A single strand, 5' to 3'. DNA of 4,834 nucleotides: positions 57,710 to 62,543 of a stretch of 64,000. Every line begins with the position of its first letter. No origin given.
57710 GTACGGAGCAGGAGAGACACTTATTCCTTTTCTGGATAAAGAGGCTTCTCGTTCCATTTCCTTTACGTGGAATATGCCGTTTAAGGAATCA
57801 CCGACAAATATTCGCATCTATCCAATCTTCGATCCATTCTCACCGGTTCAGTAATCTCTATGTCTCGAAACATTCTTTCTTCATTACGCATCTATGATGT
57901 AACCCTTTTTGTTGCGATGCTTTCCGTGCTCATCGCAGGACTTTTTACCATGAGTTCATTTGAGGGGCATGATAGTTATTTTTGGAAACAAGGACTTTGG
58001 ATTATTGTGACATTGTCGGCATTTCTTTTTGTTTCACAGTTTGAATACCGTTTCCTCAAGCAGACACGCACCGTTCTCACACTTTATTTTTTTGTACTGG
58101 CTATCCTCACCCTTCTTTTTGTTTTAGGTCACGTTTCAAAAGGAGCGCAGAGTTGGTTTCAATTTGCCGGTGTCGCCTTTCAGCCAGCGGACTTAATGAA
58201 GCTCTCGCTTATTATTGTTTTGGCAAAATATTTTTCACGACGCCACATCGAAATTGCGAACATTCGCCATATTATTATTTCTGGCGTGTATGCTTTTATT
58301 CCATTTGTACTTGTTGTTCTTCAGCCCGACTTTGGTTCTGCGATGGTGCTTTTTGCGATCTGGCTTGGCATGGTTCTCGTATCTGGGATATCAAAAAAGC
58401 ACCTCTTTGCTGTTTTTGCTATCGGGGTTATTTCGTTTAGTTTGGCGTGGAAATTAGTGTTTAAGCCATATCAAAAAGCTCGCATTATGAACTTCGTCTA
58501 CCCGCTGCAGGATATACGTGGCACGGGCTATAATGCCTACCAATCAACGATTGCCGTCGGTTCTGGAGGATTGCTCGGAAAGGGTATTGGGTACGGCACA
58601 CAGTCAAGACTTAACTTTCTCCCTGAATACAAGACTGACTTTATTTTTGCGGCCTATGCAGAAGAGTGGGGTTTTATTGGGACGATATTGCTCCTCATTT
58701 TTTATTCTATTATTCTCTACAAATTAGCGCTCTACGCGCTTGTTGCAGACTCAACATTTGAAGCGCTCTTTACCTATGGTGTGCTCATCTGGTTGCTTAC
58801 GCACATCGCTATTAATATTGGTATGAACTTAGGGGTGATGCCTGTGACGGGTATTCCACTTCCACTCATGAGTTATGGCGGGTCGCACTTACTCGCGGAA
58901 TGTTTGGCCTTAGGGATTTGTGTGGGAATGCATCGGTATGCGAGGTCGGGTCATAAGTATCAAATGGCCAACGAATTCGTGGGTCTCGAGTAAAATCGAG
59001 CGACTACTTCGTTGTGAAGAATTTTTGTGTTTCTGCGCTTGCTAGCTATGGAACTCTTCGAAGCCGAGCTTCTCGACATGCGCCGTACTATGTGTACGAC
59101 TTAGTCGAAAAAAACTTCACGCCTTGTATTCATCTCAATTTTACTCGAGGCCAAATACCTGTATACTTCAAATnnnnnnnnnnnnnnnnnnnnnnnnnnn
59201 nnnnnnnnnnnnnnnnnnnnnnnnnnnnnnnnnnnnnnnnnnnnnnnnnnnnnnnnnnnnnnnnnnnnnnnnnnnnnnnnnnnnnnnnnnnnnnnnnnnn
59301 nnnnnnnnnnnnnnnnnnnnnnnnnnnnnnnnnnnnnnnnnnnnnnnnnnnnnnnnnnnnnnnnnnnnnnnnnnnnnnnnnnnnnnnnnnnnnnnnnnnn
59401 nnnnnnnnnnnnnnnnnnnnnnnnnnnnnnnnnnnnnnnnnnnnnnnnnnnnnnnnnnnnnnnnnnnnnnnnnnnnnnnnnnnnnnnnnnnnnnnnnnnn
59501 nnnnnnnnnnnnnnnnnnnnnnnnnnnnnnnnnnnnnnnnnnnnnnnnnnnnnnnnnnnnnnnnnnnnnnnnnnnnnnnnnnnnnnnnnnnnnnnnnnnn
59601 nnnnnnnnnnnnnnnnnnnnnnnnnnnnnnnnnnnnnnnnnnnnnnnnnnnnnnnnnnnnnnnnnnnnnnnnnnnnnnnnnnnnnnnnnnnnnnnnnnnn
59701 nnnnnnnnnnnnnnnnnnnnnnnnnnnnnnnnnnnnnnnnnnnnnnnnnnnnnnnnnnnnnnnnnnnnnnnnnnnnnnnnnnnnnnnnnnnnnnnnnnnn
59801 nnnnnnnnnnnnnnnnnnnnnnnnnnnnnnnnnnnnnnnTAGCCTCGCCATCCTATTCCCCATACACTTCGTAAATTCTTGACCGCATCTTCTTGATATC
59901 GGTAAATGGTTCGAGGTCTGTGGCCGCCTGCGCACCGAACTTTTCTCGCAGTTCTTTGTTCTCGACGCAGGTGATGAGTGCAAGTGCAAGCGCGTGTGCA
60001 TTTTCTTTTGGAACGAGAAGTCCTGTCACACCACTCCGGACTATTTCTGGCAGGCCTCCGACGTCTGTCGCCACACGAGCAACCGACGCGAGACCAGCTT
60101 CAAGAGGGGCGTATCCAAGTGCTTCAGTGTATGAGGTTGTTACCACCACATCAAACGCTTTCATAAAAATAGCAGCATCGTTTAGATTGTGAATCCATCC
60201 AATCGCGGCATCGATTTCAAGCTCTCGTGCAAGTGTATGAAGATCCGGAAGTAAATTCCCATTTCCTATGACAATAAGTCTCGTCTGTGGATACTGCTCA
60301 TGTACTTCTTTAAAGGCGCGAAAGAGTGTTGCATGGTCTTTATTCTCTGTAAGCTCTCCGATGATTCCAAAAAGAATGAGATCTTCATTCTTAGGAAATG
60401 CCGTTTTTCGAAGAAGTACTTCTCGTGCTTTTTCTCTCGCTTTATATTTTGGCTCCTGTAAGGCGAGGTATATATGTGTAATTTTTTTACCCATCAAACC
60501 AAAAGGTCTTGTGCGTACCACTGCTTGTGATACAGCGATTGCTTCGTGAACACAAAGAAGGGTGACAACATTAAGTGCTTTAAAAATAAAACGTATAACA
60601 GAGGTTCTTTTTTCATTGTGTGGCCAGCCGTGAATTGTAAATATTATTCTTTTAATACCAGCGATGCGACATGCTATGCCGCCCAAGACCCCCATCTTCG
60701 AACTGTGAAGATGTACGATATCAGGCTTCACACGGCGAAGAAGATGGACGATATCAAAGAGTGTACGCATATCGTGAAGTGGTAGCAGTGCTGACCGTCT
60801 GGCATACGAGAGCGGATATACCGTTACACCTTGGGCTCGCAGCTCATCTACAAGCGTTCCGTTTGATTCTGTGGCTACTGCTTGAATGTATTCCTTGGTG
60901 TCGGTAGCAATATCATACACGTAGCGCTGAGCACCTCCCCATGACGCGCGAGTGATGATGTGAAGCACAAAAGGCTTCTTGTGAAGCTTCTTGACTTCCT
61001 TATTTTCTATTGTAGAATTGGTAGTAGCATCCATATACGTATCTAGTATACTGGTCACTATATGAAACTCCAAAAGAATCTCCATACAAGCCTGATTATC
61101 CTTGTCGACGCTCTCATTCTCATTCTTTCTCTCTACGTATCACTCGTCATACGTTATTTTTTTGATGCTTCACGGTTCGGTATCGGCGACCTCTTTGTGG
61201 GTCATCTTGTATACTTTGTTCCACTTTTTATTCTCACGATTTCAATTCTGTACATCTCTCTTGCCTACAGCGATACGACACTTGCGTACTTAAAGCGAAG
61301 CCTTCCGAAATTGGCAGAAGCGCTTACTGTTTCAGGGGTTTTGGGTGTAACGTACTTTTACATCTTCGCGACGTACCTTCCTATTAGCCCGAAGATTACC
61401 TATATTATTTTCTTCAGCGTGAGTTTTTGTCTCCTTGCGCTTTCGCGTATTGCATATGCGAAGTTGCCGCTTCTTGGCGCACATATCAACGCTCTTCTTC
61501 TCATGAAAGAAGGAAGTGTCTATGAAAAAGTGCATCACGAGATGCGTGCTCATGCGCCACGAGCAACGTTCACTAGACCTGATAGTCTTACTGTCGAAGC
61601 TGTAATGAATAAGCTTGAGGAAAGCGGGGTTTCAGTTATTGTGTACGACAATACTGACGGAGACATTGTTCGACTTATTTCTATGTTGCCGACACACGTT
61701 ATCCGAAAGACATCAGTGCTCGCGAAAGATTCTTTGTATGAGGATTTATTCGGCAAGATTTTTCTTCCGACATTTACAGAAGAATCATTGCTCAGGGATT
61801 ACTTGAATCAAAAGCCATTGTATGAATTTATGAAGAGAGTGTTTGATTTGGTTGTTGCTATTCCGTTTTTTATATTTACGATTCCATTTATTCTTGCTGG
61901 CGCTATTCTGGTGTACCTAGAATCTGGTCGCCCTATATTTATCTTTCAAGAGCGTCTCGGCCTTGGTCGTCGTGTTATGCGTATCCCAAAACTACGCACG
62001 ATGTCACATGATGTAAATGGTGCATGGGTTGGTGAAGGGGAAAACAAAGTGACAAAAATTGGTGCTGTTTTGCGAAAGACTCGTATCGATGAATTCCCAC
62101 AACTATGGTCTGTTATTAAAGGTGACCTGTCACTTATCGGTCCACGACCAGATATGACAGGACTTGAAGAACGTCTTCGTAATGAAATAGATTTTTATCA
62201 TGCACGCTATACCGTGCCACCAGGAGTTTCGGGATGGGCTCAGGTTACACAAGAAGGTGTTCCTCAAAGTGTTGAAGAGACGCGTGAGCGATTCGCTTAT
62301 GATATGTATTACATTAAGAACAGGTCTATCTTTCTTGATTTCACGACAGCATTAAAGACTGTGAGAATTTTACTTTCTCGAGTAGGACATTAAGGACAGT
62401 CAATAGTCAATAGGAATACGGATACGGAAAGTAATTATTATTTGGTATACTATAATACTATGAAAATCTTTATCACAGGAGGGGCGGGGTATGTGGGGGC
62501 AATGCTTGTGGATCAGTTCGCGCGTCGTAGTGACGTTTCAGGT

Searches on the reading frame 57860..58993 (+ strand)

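Call 65: search_protein_families(library=pfam, proteins=[window:57860-58993:+], max_evalue=0.00001)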
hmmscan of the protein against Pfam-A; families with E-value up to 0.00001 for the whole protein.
window:57860-58993:+ (377 aa): 1 family
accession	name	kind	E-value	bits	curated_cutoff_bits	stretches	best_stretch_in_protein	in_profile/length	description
PF01098.24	FTSW_RODA_SPOVE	-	4.2e-91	306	26.4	1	17-362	13-355/356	Cell cycle protein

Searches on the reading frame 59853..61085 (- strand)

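Call 65: search_protein_families(library=pfam, proteins=[window:59853-61085:-], max_evalue=0.00001)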
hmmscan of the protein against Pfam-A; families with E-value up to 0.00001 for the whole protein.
window:59853-61085:- (410 aa): 5 families
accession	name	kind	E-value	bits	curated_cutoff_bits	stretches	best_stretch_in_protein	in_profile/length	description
PF00534.26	Glycos_transf_1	-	1e-33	116.8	26.4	1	230-388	9-170/172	Glycosyl transferases group 1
PF13692.12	Glyco_trans_1_4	-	3.3e-25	89.4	27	1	239-376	4-142/142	Glycosyl transferases group 1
PF13439.12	Glyco_transf_4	-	1.9e-13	51.3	28.5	1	49-206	1-163/170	Glycosyltransferase Family 4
PF13477.12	Glyco_trans_4_2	-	1.9e-11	44.7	23.4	1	70-160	29-116/139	Glycosyl transferase 4-like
PF13579.12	Glyco_trans_4_4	-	4.4e-09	37.3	29.7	1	50-191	1-140/158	Glycosyl transferase 4-like domain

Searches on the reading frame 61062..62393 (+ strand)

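Call 65: search_protein_families(library=pfam, proteins=[window:61062-62393:+], max_evalue=0.00001)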
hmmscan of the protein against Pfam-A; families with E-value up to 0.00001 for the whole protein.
window:61062-62393:+ (443 aa): 1 family
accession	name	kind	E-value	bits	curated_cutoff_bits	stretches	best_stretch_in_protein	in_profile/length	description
PF02397.22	Bac_transf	-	5.9e-50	169.7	27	1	258-438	1-178/179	Bacterial sugar transferase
